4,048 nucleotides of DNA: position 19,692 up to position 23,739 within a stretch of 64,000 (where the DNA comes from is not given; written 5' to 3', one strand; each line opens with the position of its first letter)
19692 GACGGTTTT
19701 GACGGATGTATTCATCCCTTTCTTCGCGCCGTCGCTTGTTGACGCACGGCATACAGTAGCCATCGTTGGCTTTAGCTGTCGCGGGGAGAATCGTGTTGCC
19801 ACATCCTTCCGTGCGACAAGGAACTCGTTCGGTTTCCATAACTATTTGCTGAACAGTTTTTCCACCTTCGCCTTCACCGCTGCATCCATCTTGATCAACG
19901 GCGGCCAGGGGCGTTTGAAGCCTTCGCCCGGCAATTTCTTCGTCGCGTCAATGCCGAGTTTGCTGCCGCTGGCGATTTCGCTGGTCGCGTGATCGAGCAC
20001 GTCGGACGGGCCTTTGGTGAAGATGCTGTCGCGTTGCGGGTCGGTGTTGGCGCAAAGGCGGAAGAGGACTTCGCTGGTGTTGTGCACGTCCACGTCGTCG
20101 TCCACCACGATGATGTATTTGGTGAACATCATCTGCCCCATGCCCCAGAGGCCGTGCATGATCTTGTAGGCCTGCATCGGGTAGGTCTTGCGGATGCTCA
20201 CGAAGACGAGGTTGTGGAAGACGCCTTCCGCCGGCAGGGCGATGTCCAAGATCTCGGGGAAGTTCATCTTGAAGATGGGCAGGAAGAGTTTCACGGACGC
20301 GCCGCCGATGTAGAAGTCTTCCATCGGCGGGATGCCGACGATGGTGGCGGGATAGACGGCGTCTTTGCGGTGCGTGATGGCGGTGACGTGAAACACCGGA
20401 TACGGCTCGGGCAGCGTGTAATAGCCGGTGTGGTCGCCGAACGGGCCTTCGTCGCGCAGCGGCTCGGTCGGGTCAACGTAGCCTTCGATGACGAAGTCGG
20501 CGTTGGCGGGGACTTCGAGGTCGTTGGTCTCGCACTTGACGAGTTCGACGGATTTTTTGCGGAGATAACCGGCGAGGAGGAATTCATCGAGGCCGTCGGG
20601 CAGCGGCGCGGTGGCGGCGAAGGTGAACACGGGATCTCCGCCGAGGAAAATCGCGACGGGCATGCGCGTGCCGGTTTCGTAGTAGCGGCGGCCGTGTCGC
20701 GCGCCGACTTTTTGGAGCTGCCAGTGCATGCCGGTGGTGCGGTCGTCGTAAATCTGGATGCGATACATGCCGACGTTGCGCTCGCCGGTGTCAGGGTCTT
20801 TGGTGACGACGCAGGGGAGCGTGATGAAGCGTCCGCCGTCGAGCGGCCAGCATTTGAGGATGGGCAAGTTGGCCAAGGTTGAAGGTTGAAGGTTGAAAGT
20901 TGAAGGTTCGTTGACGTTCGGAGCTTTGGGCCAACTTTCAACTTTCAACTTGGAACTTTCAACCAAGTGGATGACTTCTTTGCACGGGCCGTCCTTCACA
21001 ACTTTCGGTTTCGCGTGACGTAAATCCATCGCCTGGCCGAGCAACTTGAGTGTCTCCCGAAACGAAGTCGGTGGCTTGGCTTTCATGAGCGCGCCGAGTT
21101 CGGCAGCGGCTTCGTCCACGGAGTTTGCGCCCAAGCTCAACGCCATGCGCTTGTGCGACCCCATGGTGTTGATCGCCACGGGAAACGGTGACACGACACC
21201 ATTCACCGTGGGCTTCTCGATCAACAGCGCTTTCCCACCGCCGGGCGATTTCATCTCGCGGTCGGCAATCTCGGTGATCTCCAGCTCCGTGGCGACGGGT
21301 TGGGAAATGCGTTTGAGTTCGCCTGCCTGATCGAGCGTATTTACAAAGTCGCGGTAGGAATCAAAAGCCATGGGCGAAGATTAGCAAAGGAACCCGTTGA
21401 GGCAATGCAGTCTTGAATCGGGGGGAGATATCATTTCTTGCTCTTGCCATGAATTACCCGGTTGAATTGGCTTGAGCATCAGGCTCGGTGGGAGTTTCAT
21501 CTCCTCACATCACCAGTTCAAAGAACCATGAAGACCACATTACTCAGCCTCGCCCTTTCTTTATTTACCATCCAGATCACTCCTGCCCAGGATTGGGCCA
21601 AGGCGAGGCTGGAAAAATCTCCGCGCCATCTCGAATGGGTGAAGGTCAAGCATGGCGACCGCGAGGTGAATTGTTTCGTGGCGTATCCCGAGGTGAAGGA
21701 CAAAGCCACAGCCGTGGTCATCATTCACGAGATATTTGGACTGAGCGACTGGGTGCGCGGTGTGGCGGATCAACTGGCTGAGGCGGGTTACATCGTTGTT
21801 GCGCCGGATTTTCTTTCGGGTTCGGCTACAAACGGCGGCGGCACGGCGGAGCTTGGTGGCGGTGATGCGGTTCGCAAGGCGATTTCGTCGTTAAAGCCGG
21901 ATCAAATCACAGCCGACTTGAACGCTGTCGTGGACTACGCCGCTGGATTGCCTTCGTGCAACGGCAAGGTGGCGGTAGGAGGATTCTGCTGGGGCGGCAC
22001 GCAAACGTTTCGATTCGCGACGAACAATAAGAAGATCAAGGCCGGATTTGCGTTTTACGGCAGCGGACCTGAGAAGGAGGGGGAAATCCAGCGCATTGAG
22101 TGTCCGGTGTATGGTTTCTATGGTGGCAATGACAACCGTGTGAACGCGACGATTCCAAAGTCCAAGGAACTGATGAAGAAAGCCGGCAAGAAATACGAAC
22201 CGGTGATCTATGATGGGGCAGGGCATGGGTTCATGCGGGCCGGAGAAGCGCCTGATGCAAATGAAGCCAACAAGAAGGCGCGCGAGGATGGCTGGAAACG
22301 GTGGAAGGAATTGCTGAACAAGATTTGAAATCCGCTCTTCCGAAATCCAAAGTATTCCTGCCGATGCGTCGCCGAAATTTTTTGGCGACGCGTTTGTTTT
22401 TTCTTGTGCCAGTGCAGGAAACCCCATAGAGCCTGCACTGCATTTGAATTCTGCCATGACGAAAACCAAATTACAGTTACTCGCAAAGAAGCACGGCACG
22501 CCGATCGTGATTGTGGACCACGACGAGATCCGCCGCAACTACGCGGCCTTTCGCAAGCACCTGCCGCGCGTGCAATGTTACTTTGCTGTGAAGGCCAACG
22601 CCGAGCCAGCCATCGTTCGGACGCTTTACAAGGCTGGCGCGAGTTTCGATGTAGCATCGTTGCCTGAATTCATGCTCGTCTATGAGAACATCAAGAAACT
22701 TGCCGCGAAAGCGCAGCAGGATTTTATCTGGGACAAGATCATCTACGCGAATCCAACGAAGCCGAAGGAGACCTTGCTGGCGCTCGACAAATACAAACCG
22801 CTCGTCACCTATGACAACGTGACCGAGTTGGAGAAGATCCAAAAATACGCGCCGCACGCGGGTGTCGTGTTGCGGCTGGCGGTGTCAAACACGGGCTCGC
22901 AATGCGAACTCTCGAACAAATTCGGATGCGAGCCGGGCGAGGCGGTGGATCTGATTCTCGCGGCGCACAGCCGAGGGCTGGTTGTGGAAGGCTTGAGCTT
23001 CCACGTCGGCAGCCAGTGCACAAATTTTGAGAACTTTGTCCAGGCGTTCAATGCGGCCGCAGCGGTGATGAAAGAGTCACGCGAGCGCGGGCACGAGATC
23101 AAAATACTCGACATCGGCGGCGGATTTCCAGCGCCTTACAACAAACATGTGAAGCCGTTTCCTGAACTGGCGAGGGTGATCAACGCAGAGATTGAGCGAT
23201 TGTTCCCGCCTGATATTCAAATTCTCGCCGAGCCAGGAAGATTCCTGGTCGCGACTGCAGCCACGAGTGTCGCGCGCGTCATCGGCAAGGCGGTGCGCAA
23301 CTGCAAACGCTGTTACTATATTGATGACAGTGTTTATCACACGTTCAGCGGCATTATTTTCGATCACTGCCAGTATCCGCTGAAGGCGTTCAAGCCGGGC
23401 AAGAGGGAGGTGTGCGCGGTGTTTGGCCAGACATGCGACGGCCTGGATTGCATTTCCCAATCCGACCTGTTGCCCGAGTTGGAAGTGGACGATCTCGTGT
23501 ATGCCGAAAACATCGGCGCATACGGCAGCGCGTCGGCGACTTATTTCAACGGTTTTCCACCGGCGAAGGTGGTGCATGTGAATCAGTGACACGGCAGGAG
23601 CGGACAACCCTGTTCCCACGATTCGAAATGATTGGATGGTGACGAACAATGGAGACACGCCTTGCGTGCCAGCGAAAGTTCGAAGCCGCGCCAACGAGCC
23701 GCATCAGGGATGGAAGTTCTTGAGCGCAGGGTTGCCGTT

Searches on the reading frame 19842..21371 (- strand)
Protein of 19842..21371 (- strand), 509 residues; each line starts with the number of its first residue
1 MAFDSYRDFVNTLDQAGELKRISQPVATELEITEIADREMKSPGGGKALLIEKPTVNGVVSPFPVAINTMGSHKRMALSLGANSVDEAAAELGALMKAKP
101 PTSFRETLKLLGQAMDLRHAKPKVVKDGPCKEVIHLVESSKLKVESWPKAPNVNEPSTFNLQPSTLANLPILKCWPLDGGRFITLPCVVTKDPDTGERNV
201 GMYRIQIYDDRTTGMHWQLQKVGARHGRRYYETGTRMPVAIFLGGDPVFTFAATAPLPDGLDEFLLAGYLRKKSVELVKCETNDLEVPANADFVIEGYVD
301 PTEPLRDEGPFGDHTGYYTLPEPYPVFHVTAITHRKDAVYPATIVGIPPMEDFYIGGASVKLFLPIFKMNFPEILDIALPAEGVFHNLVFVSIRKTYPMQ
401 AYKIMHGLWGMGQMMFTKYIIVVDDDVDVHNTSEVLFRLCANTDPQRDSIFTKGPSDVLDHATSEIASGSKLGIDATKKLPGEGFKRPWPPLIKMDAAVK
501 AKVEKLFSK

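Call 29: search_protein_families(library=pfam, proteins=[window:19842-21371:-], max_evalue=0.001)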
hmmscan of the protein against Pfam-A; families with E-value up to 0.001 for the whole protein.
window:19842-21371:- (509 aa): 3 families
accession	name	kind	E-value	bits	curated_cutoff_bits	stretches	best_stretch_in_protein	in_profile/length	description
PF01977.22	UbiD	-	1.6e-83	279.4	23.3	1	163-348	20-206/206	3-octaprenyl-4-hydroxybenzoate carboxy-lyase Rift-related domain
PF20696.2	UbiD_C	-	3.3e-41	140.7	24.2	1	354-476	2-127/127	3-octaprenyl-4-hydroxybenzoate carboxy-lyase C-terminal domain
PF20695.2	UbiD_N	-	9.1e-20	71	24.3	1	11-87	2-73/78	3-octaprenyl-4-hydroxybenzoate carboxy-lyase N-terminal domain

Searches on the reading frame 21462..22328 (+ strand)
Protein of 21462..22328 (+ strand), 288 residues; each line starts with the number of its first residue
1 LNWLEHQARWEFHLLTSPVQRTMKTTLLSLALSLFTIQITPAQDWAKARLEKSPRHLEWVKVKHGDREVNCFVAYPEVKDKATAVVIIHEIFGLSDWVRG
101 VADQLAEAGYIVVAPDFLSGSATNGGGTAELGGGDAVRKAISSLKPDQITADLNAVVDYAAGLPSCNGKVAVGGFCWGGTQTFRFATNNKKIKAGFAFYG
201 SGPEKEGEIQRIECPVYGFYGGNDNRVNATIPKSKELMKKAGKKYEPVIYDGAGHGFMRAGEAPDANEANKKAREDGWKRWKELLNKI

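Call 29: search_protein_families(library=pfam, proteins=[window:21462-22328:+], max_evalue=0.001)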
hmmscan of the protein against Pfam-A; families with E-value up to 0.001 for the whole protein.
window:21462-22328:+ (288 aa): 6 families
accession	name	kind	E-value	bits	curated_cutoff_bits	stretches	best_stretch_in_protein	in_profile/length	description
PF01738.24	DLH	-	7.5e-45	153.6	21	1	72-287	4-215/217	Dienelactone hydrolase family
PF12146.15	Hydrolase_4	-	4.5e-07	29.9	27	1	83-198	5-106/239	Serine aminopeptidase, S33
PF02129.25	Peptidase_S15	-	8e-07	29.4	23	1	79-194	46-122/262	X-Pro dipeptidyl-peptidase (S15 family)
PF00561.26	Abhydrolase_1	-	1.9e-06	28.2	25.8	1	84-193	2-95/245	alpha/beta hydrolase fold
PF12695.13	Abhydrolase_5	-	2.6e-06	27.8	27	1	169-243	58-131/164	Alpha/beta hydrolase family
PF12697.13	Abhydrolase_6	-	0.00031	21.9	26.3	0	85-192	1-85/217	Alpha/beta hydrolase family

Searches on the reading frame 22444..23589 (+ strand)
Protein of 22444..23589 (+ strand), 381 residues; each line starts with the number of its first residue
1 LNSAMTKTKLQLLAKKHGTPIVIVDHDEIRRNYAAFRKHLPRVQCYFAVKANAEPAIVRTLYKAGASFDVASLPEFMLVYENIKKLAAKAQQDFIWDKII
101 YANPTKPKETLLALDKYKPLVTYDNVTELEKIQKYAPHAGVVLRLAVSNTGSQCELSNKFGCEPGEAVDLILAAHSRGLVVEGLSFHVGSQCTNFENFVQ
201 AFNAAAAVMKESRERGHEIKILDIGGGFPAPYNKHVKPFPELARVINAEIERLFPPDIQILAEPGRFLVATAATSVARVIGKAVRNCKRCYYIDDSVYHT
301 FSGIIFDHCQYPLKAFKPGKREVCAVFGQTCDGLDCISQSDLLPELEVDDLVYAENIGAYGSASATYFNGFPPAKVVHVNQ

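Call 29: search_protein_families(library=pfam, proteins=[window:22444-23589:+], max_evalue=0.001)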
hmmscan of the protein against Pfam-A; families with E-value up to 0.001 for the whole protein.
window:22444-23589:+ (381 aa): 3 families
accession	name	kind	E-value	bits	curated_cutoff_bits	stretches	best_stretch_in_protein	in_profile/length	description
PF02784.22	Orn_Arg_deC_N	-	1.8e-57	195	23.4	1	27-270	2-247/247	Pyridoxal-dependent decarboxylase, pyridoxal binding domain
PF00278.28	Orn_DAP_Arg_deC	-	4.1e-17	62.7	23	1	210-358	5-95/95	Pyridoxal-dependent decarboxylase, C-terminal sheet domain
PF01168.26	Ala_racemase_N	-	3e-10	40.6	24.1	1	24-220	1-189/220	Alanine racemase, N-terminal domain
